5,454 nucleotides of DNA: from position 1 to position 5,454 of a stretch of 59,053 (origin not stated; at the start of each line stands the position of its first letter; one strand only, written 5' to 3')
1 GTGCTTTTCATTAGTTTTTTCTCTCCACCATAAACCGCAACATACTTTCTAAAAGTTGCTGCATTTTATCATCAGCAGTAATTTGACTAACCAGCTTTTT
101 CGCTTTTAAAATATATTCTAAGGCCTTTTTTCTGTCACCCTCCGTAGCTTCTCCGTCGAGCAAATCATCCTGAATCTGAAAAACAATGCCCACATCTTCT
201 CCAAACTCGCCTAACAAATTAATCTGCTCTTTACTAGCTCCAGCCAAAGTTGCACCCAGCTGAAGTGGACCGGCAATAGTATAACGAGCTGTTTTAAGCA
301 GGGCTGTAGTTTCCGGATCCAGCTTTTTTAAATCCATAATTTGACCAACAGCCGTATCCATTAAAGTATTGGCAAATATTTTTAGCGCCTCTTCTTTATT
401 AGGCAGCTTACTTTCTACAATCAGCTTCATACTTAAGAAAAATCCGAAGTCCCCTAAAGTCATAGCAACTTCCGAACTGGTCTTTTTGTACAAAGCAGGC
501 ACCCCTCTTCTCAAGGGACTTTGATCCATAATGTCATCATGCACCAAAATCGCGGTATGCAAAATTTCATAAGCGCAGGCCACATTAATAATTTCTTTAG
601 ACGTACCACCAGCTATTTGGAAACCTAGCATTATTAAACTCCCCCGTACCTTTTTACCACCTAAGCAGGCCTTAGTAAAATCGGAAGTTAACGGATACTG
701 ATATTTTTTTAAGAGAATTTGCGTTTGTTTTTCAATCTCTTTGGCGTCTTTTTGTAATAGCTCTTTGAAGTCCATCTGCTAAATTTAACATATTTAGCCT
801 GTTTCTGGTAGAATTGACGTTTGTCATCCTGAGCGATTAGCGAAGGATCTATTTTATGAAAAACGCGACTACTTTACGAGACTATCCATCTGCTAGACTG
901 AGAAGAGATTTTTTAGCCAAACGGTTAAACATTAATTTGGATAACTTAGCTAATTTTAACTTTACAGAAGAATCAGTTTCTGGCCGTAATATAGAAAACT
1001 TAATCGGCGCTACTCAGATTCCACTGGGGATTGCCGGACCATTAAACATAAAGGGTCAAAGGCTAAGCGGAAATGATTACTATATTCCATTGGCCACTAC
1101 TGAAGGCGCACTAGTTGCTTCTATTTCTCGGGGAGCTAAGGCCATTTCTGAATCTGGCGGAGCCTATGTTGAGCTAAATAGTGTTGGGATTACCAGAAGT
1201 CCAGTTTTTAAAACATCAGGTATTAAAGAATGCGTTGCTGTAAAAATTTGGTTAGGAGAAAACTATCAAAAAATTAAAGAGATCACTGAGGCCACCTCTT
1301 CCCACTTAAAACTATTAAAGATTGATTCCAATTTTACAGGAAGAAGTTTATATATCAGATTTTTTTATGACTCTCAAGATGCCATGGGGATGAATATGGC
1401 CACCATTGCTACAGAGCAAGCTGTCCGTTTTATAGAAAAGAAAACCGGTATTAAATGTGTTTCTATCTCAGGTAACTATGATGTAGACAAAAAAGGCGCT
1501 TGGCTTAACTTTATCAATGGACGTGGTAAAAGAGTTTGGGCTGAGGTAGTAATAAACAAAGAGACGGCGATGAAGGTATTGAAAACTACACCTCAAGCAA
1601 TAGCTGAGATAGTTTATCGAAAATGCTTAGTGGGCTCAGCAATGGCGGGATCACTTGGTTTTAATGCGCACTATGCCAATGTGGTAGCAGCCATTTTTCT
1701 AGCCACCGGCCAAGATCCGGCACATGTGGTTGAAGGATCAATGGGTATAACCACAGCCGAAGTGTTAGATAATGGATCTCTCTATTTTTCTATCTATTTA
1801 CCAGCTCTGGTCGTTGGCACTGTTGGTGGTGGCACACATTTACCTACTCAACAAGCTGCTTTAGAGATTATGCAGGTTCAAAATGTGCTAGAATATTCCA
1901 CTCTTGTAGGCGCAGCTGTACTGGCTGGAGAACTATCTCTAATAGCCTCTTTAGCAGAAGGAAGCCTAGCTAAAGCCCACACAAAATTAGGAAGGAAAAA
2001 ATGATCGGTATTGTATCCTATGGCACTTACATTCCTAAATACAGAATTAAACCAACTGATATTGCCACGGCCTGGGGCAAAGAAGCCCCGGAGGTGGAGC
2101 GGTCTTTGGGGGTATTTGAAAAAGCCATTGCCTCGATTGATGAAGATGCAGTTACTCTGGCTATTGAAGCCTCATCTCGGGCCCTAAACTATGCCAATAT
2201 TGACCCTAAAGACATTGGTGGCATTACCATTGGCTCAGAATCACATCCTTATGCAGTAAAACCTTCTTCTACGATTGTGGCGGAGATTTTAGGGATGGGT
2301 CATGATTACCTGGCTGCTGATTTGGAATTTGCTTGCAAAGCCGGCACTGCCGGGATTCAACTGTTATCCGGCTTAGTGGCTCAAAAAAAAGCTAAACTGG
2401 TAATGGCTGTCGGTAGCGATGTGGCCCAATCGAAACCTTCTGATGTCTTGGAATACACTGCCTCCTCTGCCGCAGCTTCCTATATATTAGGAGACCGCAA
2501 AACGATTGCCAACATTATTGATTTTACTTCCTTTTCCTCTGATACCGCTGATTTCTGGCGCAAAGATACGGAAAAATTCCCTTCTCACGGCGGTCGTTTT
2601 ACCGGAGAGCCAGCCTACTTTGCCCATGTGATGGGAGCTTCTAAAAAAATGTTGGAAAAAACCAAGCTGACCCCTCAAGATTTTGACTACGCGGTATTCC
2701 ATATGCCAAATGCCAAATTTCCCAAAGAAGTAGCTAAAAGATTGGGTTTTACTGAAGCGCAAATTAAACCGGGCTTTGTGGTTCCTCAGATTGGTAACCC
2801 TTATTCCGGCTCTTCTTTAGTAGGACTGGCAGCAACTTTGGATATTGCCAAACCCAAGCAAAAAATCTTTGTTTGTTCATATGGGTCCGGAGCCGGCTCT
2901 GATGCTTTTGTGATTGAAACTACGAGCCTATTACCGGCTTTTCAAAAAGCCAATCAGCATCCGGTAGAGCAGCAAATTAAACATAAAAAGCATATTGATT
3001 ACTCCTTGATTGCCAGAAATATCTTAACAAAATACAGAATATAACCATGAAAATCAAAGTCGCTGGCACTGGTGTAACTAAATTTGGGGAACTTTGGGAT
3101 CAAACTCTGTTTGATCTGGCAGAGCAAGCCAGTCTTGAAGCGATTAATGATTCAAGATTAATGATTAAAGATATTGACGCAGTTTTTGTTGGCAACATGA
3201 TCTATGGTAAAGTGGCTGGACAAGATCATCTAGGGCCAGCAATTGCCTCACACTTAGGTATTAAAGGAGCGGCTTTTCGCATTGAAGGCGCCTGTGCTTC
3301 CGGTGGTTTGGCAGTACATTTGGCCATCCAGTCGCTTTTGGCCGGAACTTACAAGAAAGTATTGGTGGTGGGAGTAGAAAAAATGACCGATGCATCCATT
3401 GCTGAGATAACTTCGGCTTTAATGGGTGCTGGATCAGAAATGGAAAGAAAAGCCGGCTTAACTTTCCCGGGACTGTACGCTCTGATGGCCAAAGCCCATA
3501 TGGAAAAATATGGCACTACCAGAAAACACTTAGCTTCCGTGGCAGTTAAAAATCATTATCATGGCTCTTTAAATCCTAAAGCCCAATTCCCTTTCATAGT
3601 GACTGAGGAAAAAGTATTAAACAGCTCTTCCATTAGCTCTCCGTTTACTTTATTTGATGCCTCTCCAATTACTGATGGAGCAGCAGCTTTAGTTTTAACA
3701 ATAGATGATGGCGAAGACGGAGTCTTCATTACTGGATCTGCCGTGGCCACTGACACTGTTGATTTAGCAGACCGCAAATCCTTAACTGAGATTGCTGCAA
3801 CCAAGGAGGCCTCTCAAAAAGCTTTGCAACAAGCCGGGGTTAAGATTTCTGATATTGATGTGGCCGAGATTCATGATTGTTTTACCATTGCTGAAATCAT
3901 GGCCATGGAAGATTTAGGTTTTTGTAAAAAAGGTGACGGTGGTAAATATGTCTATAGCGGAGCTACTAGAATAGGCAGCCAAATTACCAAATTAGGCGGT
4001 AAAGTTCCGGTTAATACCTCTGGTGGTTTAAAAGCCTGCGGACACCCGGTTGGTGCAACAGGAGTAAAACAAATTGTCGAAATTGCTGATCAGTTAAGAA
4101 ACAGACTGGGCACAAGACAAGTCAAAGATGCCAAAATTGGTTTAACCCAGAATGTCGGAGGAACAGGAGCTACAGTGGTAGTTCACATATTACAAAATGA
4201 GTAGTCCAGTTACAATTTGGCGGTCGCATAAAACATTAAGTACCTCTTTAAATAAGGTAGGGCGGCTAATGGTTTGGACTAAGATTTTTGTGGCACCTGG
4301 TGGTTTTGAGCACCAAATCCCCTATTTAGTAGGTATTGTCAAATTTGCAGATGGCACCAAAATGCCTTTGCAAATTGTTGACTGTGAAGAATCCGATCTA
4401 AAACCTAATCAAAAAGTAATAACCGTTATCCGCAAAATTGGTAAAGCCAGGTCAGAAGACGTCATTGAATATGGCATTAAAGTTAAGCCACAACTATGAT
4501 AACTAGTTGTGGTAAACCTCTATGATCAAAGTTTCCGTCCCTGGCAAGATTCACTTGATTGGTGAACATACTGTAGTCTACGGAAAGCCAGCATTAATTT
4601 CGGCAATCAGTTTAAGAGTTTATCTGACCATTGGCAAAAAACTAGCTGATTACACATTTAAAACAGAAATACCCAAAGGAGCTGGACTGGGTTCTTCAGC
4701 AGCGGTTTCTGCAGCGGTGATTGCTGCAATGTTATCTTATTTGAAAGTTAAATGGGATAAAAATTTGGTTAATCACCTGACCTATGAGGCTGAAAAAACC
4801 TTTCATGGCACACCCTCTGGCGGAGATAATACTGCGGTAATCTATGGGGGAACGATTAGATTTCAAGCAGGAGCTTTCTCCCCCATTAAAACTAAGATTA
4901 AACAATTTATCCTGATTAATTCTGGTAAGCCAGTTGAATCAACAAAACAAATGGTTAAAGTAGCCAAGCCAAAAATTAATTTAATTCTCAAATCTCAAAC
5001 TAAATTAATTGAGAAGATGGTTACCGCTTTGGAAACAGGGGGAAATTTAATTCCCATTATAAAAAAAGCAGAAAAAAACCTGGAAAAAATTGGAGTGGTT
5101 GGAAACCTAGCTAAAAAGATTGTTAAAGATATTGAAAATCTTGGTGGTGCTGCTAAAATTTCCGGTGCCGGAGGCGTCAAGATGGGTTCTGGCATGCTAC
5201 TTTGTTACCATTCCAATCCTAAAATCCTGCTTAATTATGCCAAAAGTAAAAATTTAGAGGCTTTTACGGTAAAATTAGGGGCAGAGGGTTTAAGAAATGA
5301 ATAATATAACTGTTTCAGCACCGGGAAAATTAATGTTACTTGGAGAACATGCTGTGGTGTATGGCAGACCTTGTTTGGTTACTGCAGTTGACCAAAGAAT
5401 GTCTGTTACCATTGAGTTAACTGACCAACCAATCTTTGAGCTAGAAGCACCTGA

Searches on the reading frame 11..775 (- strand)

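Call 46: search_protein_families(library=pfam, proteins=[window:11-775:-], max_evalue=0.0001)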
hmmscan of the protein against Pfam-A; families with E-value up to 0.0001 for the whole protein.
window:11-775:- (254 aa): 1 family
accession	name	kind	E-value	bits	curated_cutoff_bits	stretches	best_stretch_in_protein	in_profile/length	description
PF00348.22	polyprenyl_synt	-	4.4e-45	154.3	27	1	37-220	12-204/251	Polyprenyl synthetase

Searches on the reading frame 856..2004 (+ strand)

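Call 46: search_protein_families(library=pfam, proteins=[window:856-2004:+], max_evalue=0.0001)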
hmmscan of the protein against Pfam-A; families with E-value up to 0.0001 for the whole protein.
window:856-2004:+ (382 aa): 1 family
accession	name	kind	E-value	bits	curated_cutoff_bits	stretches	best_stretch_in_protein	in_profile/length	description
PF00368.23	HMG-CoA_red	-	3e-122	408.6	27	1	14-380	3-368/368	Hydroxymethylglutaryl-coenzyme A reductase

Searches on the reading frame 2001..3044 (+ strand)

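Call 22: search_protein_families(library=pfam, proteins=[window:2001-3044:+])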
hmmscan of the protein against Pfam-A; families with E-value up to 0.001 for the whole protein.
window:2001-3044:+ (347 aa): 3 families
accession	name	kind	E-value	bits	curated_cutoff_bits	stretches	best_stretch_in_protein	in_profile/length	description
PF08541.16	ACP_syn_III_C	-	3.3e-08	34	26.6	1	218-306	1-89/90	3-Oxoacyl-[acyl-carrier-protein (ACP)] synthase III C terminal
PF00108.29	Thiolase_N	-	2.6e-05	24.2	26.4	1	47-140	20-113/260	Thiolase, N-terminal domain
PF08540.16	HMG_CoA_synt_C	-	3.6e-05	24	25.1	0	250-340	139-227/280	Hydroxymethylglutaryl-coenzyme A synthase C terminal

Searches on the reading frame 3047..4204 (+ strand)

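Call 22: search_protein_families(library=pfam, proteins=[window:3047-4204:+])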
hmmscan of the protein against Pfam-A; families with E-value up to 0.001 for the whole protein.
window:3047-4204:+ (385 aa): 5 families
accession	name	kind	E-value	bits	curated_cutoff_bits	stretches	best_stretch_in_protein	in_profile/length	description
PF22691.2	Thiolase_C_1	-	1.1e-48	165.1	28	1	233-383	2-143/144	Thiolase C-terminal domain-like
PF00108.29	Thiolase_N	-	2.2e-26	93.2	26.4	1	5-218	3-257/260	Thiolase, N-terminal domain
PF02803.24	Thiolase_C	-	2.8e-13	50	27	1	253-368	25-115/123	Thiolase, C-terminal domain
PF00109.32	ketoacyl-synt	-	1.3e-09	38.5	20.8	1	65-128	156-218/252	Beta-ketoacyl synthase, N-terminal domain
PF08545.16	ACP_syn_III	-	1.4e-05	25.4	24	1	79-115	3-39/80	3-Oxoacyl-[acyl-carrier-protein (ACP)] synthase III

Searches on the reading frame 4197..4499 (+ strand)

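Call 46: search_protein_families(library=pfam, proteins=[window:4197-4499:+], max_evalue=0.0001)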
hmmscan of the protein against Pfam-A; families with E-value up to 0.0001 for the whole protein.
window:4197-4499:+ (100 aa): 1 family
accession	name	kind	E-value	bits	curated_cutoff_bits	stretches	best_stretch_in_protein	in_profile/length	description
PF01796.24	OB_ChsH2_C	-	3.7e-08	33.6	27.1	1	19-74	5-60/65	ChsH2, C-terminal OB-fold domain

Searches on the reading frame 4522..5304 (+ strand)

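Call 46: search_protein_families(library=pfam, proteins=[window:4522-5304:+], max_evalue=0.0001)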
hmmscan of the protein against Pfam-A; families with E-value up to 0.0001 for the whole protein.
window:4522-5304:+ (260 aa): 2 families
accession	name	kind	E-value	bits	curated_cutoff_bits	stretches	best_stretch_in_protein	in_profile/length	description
PF00288.32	GHMP_kinases_N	-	4.7e-17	62.4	22.3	1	40-110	16-87/87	GHMP kinases N terminal domain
PF10509.15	GalKase_gal_bdg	-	3.9e-05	23.6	23.1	1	4-38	14-48/49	Galactokinase galactose-binding signature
